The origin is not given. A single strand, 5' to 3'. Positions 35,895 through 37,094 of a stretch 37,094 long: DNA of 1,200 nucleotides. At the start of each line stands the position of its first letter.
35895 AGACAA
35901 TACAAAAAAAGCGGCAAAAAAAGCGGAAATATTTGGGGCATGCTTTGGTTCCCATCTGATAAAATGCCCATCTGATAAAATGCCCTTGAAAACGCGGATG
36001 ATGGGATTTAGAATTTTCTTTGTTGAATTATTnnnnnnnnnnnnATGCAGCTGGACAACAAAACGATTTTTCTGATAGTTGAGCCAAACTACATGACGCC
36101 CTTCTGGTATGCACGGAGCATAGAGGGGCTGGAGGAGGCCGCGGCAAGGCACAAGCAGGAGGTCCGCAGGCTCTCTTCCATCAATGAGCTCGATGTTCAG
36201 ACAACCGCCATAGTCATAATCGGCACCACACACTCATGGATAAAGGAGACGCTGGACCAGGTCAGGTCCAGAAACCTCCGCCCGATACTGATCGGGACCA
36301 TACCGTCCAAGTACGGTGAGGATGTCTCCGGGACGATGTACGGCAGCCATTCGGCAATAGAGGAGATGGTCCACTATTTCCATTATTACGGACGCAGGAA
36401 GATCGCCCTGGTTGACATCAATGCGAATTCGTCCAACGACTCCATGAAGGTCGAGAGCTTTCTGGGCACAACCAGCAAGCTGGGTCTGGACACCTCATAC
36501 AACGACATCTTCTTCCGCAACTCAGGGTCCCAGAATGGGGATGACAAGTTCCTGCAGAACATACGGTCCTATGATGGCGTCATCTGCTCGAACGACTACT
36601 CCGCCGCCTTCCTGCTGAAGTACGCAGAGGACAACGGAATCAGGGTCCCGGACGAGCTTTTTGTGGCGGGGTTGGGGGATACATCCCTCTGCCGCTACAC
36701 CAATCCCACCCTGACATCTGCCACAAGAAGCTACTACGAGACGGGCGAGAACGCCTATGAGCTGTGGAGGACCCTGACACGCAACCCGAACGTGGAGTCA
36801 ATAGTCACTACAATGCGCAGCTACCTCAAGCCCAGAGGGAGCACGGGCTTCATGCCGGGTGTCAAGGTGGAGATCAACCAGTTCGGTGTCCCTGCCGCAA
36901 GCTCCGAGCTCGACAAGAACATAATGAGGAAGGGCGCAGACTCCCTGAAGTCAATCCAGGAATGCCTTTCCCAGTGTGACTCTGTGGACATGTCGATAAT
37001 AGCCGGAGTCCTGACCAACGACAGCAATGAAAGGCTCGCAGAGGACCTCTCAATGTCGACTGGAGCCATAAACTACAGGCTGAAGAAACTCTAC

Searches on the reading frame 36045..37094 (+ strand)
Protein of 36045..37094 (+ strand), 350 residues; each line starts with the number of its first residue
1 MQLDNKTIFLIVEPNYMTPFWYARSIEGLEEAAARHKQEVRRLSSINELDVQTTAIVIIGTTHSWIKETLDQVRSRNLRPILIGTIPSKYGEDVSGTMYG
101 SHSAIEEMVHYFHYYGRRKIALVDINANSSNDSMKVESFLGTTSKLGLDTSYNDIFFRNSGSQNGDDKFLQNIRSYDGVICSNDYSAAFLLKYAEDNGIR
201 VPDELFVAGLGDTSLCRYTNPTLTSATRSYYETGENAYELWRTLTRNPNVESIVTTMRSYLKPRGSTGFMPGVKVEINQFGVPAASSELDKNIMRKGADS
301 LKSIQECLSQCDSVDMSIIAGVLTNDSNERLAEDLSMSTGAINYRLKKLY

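Call 22: search_protein_families(library=pfam, proteins=[window:36045-37094:+], max_evalue=1)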
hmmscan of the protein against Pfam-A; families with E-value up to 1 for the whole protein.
window:36045-37094:+ (350 aa): 5 families
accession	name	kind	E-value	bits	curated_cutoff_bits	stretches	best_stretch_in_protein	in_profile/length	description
PF13377.12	Peripla_BP_3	-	5.3e-16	59.6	26.5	1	110-267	2-167/167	Periplasmic binding protein-like domain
PF13412.12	HTH_24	-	0.016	15.2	21.9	1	327-349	19-41/48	Winged helix-turn-helix DNA-binding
PF21918.1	cas_Cpf1_2nd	-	0.041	14.3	27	0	66-114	26-71/225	CRISPR-associated endonuclease Cpf1 REC2 domain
PF13404.12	HTH_AsnC-type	-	0.072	13.4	27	1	327-349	19-41/42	AsnC-type helix-turn-helix domain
PF00849.27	PseudoU_synth_2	-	0.18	12.4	26.8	1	26-79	22-75/152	RNA pseudouridylate synthase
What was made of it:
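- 36045..37094 (+): Divergently transcribed regulator with a periplasmic-binding-protein-like sugar sensor domain and a weak C-terminal HTH. It is truncated by the window end. PF13377 scores 59.6 bits (call 22).
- Checked: The divergent regulator (36045 to beyond 37094) has a Peripla_BP_3 sugar-binding domain and is cut off by the window end (call 22).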
